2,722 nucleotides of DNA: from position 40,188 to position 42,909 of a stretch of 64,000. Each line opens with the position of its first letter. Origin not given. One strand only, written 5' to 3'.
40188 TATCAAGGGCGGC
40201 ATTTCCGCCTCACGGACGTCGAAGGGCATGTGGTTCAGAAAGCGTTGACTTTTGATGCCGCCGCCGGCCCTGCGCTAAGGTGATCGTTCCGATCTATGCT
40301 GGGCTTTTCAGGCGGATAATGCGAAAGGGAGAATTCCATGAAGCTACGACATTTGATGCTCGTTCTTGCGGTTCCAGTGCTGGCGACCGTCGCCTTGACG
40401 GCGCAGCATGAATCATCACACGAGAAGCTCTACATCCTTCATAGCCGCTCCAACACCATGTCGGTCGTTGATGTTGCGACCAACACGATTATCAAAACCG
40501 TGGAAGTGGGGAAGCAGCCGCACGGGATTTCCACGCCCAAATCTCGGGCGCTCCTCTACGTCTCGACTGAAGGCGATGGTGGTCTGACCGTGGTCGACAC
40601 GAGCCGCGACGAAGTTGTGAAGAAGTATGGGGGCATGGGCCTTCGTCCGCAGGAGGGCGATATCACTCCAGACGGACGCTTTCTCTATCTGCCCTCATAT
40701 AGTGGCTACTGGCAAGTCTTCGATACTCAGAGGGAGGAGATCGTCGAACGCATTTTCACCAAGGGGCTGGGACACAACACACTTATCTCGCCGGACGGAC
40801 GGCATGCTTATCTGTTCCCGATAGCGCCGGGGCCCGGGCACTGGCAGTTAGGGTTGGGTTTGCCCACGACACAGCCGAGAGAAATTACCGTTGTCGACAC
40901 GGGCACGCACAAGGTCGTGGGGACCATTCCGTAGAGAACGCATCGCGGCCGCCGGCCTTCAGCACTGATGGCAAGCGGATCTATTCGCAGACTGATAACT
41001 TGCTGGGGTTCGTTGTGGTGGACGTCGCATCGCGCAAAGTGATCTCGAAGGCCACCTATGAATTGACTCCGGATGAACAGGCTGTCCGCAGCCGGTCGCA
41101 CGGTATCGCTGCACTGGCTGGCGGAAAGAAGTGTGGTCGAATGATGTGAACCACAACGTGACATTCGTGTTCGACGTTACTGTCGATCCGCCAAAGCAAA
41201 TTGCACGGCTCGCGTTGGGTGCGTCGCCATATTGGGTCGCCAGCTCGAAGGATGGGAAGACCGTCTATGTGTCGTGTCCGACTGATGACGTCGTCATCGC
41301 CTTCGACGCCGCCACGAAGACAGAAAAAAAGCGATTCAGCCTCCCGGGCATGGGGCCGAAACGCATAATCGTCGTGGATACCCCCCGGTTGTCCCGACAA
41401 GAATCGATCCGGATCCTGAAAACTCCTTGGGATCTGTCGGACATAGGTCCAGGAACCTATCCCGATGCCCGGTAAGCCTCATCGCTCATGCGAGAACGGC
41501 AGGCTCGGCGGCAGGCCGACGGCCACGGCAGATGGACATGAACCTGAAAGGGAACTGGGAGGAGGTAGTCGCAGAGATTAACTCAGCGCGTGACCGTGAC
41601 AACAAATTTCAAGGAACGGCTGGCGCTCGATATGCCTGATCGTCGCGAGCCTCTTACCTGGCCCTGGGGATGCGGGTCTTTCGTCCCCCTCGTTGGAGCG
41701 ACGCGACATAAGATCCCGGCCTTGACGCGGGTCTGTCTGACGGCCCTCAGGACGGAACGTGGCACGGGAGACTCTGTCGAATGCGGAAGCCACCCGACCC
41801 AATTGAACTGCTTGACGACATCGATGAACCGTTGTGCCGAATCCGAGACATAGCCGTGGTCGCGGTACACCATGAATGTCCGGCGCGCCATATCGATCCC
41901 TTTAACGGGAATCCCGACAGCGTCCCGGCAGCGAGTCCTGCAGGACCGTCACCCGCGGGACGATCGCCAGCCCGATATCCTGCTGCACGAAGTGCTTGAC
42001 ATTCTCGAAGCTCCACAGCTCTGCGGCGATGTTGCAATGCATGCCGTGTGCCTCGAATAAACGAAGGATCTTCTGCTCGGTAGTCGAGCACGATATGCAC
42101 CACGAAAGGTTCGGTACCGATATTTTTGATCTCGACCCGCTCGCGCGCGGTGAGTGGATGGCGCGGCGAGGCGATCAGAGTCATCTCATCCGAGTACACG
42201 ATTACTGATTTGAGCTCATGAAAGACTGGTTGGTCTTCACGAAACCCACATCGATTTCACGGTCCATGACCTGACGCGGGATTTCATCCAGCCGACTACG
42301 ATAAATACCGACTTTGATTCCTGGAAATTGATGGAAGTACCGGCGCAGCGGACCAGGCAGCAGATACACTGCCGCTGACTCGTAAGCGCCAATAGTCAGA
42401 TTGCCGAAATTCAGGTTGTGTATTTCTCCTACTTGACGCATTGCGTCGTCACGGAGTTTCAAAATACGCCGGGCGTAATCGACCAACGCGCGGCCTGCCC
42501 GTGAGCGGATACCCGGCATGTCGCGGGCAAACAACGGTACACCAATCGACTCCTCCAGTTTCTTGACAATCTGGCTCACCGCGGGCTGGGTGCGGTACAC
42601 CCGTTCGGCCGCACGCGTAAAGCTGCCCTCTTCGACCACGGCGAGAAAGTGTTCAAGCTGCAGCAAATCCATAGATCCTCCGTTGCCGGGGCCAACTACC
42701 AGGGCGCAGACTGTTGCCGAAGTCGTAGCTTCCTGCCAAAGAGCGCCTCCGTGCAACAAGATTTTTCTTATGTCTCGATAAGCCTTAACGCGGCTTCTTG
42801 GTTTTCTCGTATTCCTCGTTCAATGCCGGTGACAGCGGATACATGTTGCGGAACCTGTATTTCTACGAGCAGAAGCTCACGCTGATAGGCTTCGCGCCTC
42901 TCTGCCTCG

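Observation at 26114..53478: Multi-copy TBDR / YVTN-propeller / Tat-Rieske / PAL-like (or PHM-like) cassette: candidate undescribed uptake-plus-periplasmic-oxidation system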

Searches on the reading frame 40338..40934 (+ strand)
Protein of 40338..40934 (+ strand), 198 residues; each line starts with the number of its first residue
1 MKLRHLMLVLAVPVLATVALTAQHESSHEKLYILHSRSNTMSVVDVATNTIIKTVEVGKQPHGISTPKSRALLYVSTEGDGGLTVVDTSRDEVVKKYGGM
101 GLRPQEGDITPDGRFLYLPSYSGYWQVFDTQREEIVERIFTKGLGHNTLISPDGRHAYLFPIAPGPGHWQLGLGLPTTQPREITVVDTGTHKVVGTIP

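Call 5: search_protein_families(library=pfam, proteins=[window:40338-40934:+], max_evalue=0.01)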
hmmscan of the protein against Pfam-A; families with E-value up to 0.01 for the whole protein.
window:40338-40934:+ (198 aa): 3 families
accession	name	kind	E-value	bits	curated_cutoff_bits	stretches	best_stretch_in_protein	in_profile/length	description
PF21783.3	YNCE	-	2.4e-06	27.6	27.1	1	15-114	27-124/339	YNCE-like beta-propeller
PF02239.22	Cytochrom_D1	-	1.6e-05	24.1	25.5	1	36-148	12-124/368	Cytochrome D1 heme domain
PF12180.13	EABR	-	0.0033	17.4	25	0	125-138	14-27/34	TSG101 and ALIX binding domain of CEP55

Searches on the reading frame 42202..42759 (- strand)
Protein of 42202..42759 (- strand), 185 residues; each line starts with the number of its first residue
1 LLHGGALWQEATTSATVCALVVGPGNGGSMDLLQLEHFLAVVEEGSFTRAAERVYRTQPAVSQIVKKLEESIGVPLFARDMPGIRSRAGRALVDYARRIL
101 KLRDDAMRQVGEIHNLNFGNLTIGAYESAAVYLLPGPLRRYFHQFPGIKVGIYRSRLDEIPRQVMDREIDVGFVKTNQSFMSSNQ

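Call 66: search_protein_families(library=pfam, proteins=[window:42202-42759:-], max_evalue=0.0001)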
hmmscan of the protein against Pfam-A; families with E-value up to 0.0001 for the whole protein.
window:42202-42759:- (185 aa): 2 families
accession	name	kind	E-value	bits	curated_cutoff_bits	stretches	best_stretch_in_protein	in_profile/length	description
PF00126.33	HTH_1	-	5.9e-19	68.2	26.6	1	34-80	3-49/60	Bacterial regulatory helix-turn-helix protein, lysR family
PF03466.25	LysR_substrate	-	2.9e-08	33.8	28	1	118-178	5-65/209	LysR substrate binding domain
